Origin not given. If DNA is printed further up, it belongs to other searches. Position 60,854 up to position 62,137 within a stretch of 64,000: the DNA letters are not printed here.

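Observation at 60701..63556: Foreign-looking two-gene cassette: a HARE-HTH/PD-(D/E)xK protein plus a RecB-like nuclease-domain protein. Candidate uncharacterised defence system.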

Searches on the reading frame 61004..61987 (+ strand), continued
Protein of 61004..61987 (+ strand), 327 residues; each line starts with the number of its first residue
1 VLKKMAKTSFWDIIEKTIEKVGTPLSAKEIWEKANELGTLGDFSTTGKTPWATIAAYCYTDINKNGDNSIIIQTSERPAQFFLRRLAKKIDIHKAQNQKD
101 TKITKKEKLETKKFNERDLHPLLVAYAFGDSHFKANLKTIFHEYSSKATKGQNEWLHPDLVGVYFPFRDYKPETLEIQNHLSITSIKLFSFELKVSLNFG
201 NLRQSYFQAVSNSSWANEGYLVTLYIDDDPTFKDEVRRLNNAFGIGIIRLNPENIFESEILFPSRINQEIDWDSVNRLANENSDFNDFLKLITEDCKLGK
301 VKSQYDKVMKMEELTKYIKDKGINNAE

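Call 49: search_dna_similar(query=window:61016-61984:+, collection=plasmids, mode=protein, max_rows=15)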
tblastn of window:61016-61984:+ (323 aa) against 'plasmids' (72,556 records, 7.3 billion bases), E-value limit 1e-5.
Records with a match: 30; places in all: 32; records where one place covers at least 80% of the query: 7.
Best place of each record, by identity: 60-80% 1; <60% 29.
By first word of the organism name: Vibrio 6; Moellerella 6; Helicobacter 4; Clostridium 3; Ralstonia 2; Proteus 2; Shewanella 2; Persicobacter 1; Leptospira 1; Candidatus 1; and 2 more.
By predicted mobility (MOB-suite, as given by PLSDB): non-mobilizable 17; conjugative 12; mobilizable 1.
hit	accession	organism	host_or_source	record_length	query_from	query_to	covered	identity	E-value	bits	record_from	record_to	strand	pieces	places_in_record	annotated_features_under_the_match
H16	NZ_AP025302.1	Persicobacter psychrovividus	-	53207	1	321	99%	64.7%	2e-129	414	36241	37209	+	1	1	HTH domain-containing protein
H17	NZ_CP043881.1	Leptospira interrogans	Homo sapiens,cell culture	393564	12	310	93%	44.0%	2e-60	215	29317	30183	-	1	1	HTH domain-containing protein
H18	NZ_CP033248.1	Clostridium butyricum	environment swab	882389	1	304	94%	43.0%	2e-67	235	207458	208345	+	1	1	HTH domain-containing protein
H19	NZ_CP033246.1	Clostridium butyricum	Homo sapiens,stool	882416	1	304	94%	43.0%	2e-67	235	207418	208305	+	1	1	HTH domain-containing protein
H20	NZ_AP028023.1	Helicobacter sp. NHP21005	Felis catus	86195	3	315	97%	32.2%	1e-40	158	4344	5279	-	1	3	HrgA protein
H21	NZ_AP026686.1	Helicobacter heilmannii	Felis catus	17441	3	315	97%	31.9%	1e-40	158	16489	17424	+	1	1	none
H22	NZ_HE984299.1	Helicobacter heilmannii ASB1.4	-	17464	3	315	97%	31.9%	1e-40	158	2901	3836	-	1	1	HrgA protein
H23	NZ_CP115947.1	Ralstonia solanacearum MolK2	Musa sp.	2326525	115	299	57%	43.5%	2e-31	131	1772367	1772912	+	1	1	record has no annotation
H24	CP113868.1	Candidatus Megaera polyxenophila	Euplotes woodruffi,mixed host and ...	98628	120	298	55%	43.4%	1e-30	129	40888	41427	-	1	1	hypothetical protein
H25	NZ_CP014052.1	Vibrio alginolyticus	Environment,seawater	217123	114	300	58%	39.6%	9e-33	135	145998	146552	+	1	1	HrgA protein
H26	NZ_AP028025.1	Helicobacter sp. NHP21005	Felis catus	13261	113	288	54%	40.2%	7e-24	109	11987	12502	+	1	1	hypothetical protein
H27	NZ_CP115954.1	Ralstonia solanacearum CFBP2957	Solanum lycopersicum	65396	149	299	47%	45.7%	7e-31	129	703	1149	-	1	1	COG2958 family protein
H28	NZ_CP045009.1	Proteus terrae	a feces sample of swine origin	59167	114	303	59%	35.2%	3e-26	116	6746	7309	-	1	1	HrgA protein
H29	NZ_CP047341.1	Proteus terrae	a feces sample of swine origin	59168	114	303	59%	35.2%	3e-26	116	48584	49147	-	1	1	HrgA protein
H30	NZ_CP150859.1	Vibrio parahaemolyticus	Penaeus vannamei,cell culture,Shrimp ...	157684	114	303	59%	35.2%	3e-26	116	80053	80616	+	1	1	HrgA protein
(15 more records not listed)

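Call 50: get_annotated_region(hit=H16, flank=6000)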
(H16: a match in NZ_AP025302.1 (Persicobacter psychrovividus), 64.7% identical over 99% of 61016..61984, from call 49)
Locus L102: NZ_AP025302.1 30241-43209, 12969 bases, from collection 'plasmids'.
description: Persicobacter psychrovividus strain NBRC 101262 plasmid pPP10, complete sequence
organism: Persicobacter psychrovividus (NCBI taxid 387638)
taxonomy: Bacteria; Bacteroidota; Cytophagia; Cytophagales; Persicobacteraceae; Persicobacter; Persicobacter psychrovividus
host: -; source: -; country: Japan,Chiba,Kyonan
typing (MOB-suite, as given by PLSDB): non-mobilizable
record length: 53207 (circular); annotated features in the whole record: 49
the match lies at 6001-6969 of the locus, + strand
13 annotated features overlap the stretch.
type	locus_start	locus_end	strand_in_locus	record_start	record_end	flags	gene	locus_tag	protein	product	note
CDS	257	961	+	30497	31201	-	-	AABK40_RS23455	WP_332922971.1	replication initiation protein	-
CDS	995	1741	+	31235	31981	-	-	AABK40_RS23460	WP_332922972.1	ParA family protein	-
CDS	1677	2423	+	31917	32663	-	-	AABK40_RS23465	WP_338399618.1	ParB N-terminal domain-containing protein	-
CDS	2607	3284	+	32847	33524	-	-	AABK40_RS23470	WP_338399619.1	hypothetical protein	-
CDS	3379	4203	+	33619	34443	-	-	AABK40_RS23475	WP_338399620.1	GIY-YIG nuclease family protein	-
CDS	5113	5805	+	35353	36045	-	-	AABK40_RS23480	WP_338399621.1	hypothetical protein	-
CDS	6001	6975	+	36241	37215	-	-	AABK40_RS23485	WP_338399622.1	HTH domain-containing protein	GO:0006351 - DNA-templated transcription [Evidence IEA]; GO:0006355 - regulation of DNA-templated transcription ...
CDS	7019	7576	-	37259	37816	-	-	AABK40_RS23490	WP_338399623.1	N-acetylmuramoyl-L-alanine amidase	-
CDS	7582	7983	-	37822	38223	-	-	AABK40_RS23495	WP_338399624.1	hypothetical protein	-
CDS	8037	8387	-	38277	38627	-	-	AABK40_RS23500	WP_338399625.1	hypothetical protein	-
CDS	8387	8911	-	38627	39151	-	-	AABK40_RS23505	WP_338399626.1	AAA family ATPase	-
CDS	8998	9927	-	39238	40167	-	-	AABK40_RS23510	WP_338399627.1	hypothetical protein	-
CDS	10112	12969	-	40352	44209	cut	-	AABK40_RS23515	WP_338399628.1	strawberry notch-like NTP hydrolase domain-containing protein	-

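Call 51: get_annotated_region(hit=H18, flank=6000)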
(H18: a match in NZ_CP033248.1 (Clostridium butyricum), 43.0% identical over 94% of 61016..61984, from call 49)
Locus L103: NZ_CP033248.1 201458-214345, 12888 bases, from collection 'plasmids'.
description: Clostridium butyricum strain CFSA3989 plasmid pCFSA3989, complete sequence
organism: Clostridium butyricum (NCBI taxid 1492)
taxonomy: Bacteria; Bacillota; Clostridia; Eubacteriales; Clostridiaceae; Clostridium; Clostridium butyricum
host: -; source: environment swab; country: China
typing (MOB-suite, as given by PLSDB): non-mobilizable
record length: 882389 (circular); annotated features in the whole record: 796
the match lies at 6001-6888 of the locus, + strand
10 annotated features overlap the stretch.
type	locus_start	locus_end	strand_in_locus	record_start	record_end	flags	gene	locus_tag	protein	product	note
CDS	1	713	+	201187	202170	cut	-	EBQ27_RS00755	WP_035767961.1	WYL domain-containing protein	-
CDS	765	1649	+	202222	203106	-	-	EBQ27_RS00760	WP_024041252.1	hypothetical protein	-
CDS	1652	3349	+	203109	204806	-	-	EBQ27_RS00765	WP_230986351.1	AAA family ATPase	-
CDS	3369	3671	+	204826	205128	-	-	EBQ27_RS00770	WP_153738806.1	hypothetical protein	-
CDS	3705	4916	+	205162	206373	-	-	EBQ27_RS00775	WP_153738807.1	hypothetical protein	-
CDS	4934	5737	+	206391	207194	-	-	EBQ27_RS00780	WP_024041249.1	hypothetical protein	-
CDS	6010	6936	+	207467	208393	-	-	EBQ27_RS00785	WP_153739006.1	HTH domain-containing protein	GO:0006351 - DNA-templated transcription [Evidence IEA]; GO:0006355 - regulation of DNA-templated transcription ...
CDS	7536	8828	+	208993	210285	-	-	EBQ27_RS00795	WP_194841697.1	DNA adenine methylase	GO:0032775 - DNA methylation on adenine [Evidence IEA]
CDS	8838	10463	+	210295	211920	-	-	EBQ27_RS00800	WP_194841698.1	DNA methyltransferase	GO:0006306 - DNA methylation [Evidence IEA]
CDS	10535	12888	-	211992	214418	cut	-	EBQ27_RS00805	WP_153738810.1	restriction endonuclease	GO:0009307 - DNA restriction-modification system [Evidence IEA]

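Call 52: predict_structure(alignment_id=A3)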
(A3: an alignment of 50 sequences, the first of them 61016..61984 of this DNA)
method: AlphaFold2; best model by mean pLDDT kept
length: 323 residues; sequences in the alignment: 50
mean_pLDDT: 91.8   pTM: 0.69
mean pLDDT of the five models: 91.8, 91.7, 91.5, 91.4, 91.3
residues with pLDDT >= 90: 274; 70-90: 20; 50-70: 14; < 50: 15
segments of 3 or more residues with pLDDT < 50: 91-104
pLDDT, mean of each block of 10 residues (from residue 1): 92 97 98 96 96 97 96 94 74 45 61 97 98 96 73 92 96 95 98 96 96 98 96 97 98 98 97 95 98 95 97 95 65
secondary structure, 60 per line:
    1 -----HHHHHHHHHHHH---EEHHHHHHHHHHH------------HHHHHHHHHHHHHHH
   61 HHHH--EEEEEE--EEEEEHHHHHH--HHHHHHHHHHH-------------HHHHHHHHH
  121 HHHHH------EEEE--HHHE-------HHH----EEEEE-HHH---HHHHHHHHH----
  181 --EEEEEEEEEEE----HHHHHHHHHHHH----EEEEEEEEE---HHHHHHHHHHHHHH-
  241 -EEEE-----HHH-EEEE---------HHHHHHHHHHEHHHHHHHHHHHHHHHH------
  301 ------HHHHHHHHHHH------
elements in order: H6-17 H23-33 H46-64 E67-72 E75-79 H80-85 H88-98 H112-125 E132-135 E156-160 H168-176 E183-193 H198-209 E214-222 H226-239 E242-245 E255-258 H268-277 H279-294 H307-317

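Call 54: search_dna_similar(query=window:61016-61984:+, collection=phages, mode=protein, max_rows=10)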
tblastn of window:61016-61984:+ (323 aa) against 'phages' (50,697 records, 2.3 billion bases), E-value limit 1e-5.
No match.

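Call 67: search_solved_structures(query=A3, max_evalue=10, show_alignments=2)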
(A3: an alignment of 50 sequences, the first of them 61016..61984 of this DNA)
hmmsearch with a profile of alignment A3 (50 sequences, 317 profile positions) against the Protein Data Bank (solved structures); distinct sequences matched with E-value up to 10: 0.

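Call 69: find_encoding_contigs(protein=P0123, flank=6000, max_places=10)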
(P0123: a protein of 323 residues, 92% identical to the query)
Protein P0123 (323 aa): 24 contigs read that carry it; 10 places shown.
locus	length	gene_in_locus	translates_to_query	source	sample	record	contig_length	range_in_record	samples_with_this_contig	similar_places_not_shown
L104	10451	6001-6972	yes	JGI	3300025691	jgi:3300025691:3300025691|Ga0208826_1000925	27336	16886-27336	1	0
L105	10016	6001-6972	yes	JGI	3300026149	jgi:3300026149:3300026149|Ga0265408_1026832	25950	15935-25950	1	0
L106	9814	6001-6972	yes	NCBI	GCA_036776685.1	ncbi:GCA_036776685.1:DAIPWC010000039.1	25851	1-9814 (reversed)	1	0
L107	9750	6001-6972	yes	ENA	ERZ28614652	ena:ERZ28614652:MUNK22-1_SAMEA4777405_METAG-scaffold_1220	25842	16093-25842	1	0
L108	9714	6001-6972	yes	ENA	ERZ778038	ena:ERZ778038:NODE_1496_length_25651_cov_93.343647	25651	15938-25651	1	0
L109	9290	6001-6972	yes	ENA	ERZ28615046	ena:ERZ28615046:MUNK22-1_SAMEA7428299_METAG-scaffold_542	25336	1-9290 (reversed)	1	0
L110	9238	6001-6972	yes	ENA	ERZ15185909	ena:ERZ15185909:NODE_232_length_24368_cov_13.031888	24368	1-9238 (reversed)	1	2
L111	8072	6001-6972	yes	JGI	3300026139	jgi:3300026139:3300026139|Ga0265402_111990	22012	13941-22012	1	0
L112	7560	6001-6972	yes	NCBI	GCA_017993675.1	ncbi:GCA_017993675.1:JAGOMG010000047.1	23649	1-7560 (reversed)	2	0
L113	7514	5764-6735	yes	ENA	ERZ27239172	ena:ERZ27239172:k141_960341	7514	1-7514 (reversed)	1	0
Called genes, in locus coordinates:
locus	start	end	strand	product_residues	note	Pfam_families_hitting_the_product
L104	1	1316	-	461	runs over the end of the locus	PF02878:PGM_PMM_I, PF02879:PGM_PMM_II, PF02880:PGM_PMM_III, PF00408:PGM_PMM_IV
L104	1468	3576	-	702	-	-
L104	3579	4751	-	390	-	-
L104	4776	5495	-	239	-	PF01128:IspD, PF12804:NTP_transf_3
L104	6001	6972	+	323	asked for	PF05066:HARE-HTH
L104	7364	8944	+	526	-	PF12161:HsdM_N, PF02384:N6_Mtase, PF07669:Eco57I (faint)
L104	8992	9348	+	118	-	-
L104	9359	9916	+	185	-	PF01541:GIY-YIG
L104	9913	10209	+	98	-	PF01420:Methylase_S (weak)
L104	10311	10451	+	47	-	?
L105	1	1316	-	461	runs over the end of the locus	PF02878:PGM_PMM_I, PF02879:PGM_PMM_II, PF02880:PGM_PMM_III, PF00408:PGM_PMM_IV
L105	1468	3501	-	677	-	-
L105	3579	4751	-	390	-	-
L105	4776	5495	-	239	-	PF01128:IspD, PF12804:NTP_transf_3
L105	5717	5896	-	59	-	-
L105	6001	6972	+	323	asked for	PF05066:HARE-HTH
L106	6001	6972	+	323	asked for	PF05066:HARE-HTH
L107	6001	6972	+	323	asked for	PF05066:HARE-HTH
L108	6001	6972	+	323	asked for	PF05066:HARE-HTH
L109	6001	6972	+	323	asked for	PF05066:HARE-HTH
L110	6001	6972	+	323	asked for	PF05066:HARE-HTH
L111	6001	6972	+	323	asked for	PF05066:HARE-HTH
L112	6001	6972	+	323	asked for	PF05066:HARE-HTH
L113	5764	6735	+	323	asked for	PF05066:HARE-HTH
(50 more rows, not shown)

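Call 70: find_encoding_contigs(protein=P0180, flank=7000, max_places=2)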
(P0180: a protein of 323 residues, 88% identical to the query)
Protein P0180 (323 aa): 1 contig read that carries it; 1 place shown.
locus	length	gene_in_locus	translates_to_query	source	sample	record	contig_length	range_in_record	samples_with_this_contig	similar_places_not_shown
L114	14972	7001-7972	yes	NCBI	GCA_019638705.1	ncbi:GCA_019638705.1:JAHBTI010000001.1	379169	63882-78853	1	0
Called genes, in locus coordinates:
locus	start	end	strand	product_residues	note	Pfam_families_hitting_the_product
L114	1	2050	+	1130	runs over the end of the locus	PF18911:PKD_4 (faint), PF13585:CHU_C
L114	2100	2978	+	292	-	PF01513:NAD_kinase, PF20143:NAD_kinase_C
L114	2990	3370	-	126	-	PF01741:MscL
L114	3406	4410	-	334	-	PF00691:OmpA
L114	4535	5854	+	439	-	PF11700:ATG22, PF07690:MFS_1, PF00083:Sugar_tr, PF07690:MFS_1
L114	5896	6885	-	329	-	PF01207:Dus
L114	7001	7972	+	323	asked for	PF05066:HARE-HTH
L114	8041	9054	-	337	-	PF13310:Virulence_RhuM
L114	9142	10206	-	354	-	PF00903:Glyoxalase, PF13468:Glyoxalase_3 (faint), PF00903:Glyoxalase, PF13669:Glyoxalase_4 (weak)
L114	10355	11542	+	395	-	PF00202:Aminotran_3 (faint), PF00155:Aminotran_1_2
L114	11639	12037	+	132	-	-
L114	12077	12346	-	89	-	PF05016:ParE_toxin (weak), PF06769:YoeB_toxin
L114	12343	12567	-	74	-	PF10884:DUF2683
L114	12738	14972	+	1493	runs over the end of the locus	PF00929:RNase_T, PF02811:PHP, PF07733:DNA_pol3_alpha, PF17657:DNA_pol3_finger, PF14579:HHH_6, PF01336:tRNA_anti-codon (weak)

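Call 71: find_encoding_contigs(protein=P0140, flank=7000, max_places=2)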
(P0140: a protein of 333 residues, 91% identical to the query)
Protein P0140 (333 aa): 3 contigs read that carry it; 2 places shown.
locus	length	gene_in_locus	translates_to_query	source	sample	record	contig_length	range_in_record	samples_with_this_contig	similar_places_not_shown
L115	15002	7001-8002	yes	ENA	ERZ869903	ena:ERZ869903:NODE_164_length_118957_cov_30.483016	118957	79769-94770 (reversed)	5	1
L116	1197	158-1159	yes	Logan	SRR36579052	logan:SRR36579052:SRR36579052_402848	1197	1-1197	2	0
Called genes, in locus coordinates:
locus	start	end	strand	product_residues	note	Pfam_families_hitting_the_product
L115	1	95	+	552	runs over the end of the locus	PF03063:Prismane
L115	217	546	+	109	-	PF02311:AraC_binding (weak), PF21621:MPI_cupin_dom (weak), PF07883:Cupin_2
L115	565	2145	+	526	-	PF03929:PepSY_TM, PF16357:PepSY_TM_like_2 (faint)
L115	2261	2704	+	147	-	PF11756:YgbA_NO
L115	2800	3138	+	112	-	PF07883:Cupin_2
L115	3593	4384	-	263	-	PF00106:adh_short, PF01370:Epimerase (weak), PF13561:adh_short_C2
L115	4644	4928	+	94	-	-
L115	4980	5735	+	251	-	-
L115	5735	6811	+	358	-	PF02518:HATPase_c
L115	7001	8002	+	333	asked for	PF05066:HARE-HTH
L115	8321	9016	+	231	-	PF01694:Rhomboid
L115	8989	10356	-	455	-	PF13173:AAA_14, PF13635:DUF4143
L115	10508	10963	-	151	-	PF00137:ATP-synt_C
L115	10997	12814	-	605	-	PF01496:V_ATPase_I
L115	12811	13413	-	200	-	PF01813:ATP-synt_D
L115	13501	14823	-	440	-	PF00006:ATP-synt_ab, PF22919:ATP-synt_VA_C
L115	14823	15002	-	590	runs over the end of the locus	PF02874:ATP-synt_ab_N, PF16886:ATP-synt_ab_Xtn, PF00006:ATP-synt_ab, PF22919:ATP-synt_VA_C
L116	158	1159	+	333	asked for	PF05066:HARE-HTH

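Call 72: find_encoding_contigs(protein=P0232, flank=7000, max_places=2)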
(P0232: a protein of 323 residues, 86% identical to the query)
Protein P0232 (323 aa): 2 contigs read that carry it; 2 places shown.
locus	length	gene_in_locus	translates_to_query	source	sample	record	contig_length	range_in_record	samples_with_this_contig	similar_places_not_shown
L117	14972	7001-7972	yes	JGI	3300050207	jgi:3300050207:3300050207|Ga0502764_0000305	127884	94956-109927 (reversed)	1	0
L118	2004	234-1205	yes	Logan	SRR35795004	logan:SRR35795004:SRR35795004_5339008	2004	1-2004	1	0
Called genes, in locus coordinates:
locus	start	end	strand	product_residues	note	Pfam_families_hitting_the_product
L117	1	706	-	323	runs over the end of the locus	PF02779:Transket_pyr, PF02780:Transketolase_C, PF17147:PFOR_II (weak)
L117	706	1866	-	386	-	PF00438:S-AdoMet_synt_N, PF02772:S-AdoMet_synt_M, PF02773:S-AdoMet_synt_C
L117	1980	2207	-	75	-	-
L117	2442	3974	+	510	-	-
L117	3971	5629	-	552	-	PF00072:Response_reg, PF08447:PAS_3, PF00512:HisKA, PF02518:HATPase_c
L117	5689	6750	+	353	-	-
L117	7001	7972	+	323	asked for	PF05066:HARE-HTH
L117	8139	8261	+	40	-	PF01381:HTH_3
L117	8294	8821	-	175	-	PF05685:Uma2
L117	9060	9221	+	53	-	-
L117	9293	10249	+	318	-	-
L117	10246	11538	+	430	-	-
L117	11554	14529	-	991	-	PF04313:HSDR_N, PF00270:DEAD, PF04851:ResIII, PF18766:SWI2_SNF2, PF22679:T1R_D3-like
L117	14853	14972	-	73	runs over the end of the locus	-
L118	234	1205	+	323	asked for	PF05066:HARE-HTH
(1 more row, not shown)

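Call 86: get_annotated_region(hit=H22, flank=4000)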
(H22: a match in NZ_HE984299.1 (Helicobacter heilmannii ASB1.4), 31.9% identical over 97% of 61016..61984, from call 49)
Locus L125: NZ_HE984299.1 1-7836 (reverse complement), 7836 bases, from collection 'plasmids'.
description: Helicobacter heilmannii ASB1.4 strain type strain:ASB1.4 plasmid pASB1, complete sequence
organism: Helicobacter heilmannii ASB1.4 (NCBI taxid 1216962)
taxonomy: Bacteria; Campylobacterota; Epsilonproteobacteria; Campylobacterales; Helicobacteraceae; Helicobacter; Helicobacter heilmannii; Helicobacter heilmannii ASB1.4
host: -; source: -; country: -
typing (MOB-suite, as given by PLSDB): non-mobilizable; replicon rep_cluster_142
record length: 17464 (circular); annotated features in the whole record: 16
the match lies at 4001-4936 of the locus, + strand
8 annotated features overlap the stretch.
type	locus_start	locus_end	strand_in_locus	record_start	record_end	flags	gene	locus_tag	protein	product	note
CDS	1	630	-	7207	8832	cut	-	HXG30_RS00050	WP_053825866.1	replication initiation protein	GO:0006270 - DNA replication initiation [Evidence IEA]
CDS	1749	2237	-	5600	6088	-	-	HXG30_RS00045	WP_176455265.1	hypothetical protein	-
CDS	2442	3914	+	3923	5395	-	-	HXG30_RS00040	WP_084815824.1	tetratricopeptide repeat protein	-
CDS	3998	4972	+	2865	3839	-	-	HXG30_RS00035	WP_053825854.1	HrgA protein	-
CDS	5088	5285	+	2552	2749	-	-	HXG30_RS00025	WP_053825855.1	hypothetical protein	-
CDS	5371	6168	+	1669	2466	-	-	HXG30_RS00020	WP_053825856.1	BspA family leucine-rich repeat surface protein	-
CDS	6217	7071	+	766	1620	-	-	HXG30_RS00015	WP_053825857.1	BspA family leucine-rich repeat surface protein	-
CDS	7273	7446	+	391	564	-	-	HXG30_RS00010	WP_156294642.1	hypothetical protein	-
